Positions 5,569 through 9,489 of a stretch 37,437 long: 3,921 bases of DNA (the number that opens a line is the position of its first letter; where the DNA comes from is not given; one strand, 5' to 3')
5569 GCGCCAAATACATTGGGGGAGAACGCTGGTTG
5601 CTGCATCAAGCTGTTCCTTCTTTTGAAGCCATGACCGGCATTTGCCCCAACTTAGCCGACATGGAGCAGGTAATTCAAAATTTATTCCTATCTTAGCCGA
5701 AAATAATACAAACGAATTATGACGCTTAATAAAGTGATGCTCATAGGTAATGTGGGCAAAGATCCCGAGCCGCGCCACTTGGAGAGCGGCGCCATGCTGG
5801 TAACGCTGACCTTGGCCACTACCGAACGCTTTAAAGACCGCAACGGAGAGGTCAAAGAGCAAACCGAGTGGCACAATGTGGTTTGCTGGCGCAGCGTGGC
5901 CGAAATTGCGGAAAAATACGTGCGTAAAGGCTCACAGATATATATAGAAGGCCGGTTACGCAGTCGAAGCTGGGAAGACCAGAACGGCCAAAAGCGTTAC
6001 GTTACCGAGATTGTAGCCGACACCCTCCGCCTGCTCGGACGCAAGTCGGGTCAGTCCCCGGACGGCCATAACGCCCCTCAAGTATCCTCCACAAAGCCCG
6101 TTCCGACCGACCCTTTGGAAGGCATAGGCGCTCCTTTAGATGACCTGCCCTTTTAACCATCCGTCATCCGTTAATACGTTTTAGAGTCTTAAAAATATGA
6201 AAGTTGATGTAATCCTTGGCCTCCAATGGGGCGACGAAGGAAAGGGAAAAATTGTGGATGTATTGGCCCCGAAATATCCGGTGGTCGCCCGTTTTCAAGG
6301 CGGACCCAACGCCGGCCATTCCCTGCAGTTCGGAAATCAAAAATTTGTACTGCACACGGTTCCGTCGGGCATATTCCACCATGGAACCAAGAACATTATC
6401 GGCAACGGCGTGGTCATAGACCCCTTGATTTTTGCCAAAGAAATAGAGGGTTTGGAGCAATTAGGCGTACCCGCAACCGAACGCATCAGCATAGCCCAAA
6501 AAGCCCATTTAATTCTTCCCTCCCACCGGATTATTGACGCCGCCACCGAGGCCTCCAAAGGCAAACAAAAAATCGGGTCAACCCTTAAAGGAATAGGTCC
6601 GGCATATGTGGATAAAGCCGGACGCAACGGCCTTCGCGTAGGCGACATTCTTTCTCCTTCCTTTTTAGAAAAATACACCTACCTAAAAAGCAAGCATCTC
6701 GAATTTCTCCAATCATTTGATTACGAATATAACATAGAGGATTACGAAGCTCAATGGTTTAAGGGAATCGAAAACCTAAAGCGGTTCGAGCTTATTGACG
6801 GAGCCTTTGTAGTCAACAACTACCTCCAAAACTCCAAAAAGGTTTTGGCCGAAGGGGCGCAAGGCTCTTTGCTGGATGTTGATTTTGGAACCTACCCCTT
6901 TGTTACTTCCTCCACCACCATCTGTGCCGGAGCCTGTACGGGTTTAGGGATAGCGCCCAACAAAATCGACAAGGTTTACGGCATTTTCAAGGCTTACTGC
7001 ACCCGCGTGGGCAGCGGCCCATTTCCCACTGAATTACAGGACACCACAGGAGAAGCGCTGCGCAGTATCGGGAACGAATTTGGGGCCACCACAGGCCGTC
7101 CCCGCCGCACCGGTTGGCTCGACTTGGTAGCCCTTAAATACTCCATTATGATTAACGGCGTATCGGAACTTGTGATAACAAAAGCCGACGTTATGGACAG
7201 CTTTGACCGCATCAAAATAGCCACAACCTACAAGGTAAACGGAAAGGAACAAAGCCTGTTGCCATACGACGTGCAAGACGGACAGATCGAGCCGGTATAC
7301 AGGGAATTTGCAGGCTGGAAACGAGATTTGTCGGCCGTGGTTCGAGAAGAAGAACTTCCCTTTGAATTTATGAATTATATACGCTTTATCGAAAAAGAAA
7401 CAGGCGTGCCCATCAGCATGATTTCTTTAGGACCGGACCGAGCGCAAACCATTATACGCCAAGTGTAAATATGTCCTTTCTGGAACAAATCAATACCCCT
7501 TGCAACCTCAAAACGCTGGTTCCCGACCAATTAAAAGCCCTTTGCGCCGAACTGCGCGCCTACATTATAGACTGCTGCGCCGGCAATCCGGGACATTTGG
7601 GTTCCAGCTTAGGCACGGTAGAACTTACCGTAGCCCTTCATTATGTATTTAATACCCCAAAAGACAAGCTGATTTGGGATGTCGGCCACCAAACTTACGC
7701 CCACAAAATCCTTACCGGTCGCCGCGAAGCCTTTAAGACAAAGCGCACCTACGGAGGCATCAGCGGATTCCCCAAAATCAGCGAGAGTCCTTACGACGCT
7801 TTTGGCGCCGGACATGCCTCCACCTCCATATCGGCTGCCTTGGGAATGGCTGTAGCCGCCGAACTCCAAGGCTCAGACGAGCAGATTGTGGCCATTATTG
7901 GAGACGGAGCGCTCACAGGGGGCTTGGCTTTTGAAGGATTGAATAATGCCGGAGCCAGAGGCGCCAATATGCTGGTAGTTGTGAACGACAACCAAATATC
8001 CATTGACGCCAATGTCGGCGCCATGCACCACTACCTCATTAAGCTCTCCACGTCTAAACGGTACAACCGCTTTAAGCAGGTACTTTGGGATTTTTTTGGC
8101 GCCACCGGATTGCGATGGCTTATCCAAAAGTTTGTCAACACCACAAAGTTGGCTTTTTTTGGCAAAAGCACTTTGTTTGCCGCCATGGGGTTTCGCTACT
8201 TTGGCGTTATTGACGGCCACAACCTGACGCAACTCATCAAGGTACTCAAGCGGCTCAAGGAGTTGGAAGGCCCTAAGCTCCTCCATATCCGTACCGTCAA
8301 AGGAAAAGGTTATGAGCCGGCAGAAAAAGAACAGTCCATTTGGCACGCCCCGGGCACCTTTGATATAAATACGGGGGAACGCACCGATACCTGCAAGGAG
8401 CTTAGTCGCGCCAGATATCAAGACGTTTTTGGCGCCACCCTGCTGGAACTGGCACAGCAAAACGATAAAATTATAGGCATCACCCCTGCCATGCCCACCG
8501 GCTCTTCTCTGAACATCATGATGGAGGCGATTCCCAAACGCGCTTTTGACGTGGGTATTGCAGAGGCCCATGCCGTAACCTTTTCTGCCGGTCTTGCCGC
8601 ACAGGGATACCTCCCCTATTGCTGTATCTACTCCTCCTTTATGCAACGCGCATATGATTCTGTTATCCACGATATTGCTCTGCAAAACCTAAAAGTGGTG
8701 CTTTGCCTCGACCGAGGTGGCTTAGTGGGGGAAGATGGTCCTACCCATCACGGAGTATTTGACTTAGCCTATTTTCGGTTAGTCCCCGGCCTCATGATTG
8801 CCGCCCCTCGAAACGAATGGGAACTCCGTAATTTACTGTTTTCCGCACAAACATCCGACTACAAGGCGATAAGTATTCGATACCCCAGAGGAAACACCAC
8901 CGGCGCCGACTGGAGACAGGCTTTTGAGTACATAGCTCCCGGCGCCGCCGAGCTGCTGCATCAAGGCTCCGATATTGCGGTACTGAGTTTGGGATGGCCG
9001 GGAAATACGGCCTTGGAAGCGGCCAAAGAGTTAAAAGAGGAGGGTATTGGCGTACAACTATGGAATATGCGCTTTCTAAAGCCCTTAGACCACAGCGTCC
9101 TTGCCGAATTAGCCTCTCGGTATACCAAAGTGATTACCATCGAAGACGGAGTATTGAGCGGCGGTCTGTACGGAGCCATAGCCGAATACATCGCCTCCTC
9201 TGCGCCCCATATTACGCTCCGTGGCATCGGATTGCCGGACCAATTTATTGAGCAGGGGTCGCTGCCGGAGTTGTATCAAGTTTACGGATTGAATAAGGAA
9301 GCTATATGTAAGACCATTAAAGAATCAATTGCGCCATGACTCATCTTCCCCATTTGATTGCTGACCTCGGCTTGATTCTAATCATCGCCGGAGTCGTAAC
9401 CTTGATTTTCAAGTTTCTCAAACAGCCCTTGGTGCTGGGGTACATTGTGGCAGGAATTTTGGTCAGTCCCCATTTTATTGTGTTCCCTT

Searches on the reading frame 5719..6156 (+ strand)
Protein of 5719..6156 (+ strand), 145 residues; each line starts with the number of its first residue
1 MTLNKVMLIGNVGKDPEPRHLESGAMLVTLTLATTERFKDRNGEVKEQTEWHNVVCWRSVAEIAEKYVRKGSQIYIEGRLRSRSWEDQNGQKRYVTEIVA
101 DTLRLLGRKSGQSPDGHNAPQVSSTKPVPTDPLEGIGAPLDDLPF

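Call 81: search_protein_families(library=pfam, proteins=[window:5719-6156:+], max_evalue=0.001)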
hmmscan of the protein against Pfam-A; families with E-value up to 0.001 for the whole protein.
window:5719-6156:+ (145 aa): 1 family
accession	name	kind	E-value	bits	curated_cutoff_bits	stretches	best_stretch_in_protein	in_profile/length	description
PF00436.31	SSB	-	1.5e-39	134.6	26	1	3-105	1-103/104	Single-strand binding protein family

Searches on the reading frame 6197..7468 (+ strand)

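Call 81: search_protein_families(library=pfam, proteins=[window:6197-7468:+], max_evalue=0.001)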
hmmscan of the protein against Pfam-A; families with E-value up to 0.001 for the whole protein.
window:6197-7468:+ (423 aa): 1 family
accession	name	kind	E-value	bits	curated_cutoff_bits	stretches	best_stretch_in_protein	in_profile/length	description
PF00709.27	Adenylsucc_synt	-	1.4e-165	551.5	27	1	5-419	1-416/416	Adenylosuccinate synthetase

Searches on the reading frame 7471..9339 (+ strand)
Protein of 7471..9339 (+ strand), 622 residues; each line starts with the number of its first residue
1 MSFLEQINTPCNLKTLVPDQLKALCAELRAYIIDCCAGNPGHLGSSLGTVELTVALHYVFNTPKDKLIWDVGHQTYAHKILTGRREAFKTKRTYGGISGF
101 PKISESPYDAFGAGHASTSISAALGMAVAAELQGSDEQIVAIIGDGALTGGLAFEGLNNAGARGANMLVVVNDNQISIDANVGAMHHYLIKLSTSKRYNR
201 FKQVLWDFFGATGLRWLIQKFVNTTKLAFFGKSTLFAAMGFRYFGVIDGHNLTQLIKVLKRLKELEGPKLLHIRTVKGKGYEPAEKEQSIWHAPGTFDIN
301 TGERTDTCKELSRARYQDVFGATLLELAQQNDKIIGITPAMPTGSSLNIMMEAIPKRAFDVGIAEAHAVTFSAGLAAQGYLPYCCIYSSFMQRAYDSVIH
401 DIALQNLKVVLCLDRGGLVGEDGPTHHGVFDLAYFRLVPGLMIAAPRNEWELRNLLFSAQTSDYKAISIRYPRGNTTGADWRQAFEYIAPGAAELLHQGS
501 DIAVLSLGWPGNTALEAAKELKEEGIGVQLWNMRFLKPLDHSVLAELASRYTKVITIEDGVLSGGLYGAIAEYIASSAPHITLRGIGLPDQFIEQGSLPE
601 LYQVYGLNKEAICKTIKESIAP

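Call 81: search_protein_families(library=pfam, proteins=[window:7471-9339:+], max_evalue=0.001)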
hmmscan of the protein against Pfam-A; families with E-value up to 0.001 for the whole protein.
window:7471-9339:+ (622 aa): 7 families
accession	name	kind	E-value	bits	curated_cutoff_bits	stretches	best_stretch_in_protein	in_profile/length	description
PF13292.11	DXP_synthase_N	-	2.7e-111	371.7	21.2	1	4-275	1-274/274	1-deoxy-D-xylulose-5-phosphate synthase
PF02779.29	Transket_pyr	-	3.7e-38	131.3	27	1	316-476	5-172/174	Transketolase, pyrimidine binding domain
PF02780.25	Transketolase_C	-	2.1e-26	92.7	25.9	1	491-612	1-124/124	Transketolase, C-terminal domain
PF00456.26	Transketolase_N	-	2.9e-08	33.5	22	1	39-186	21-195/334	Transketolase, thiamine diphosphate binding domain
PF00676.26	E1_dh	-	2.9e-06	26.9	22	1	116-179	105-166/300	Dehydrogenase E1 component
PF02775.26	TPP_enzyme_C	-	1.1e-05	25.7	21.9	1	112-176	26-84/151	Thiamine pyrophosphate enzyme, C-terminal TPP binding domain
PF17147.9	PFOR_II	-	0.00025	21.8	27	0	501-577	2-77/102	Pyruvate:ferredoxin oxidoreductase core domain II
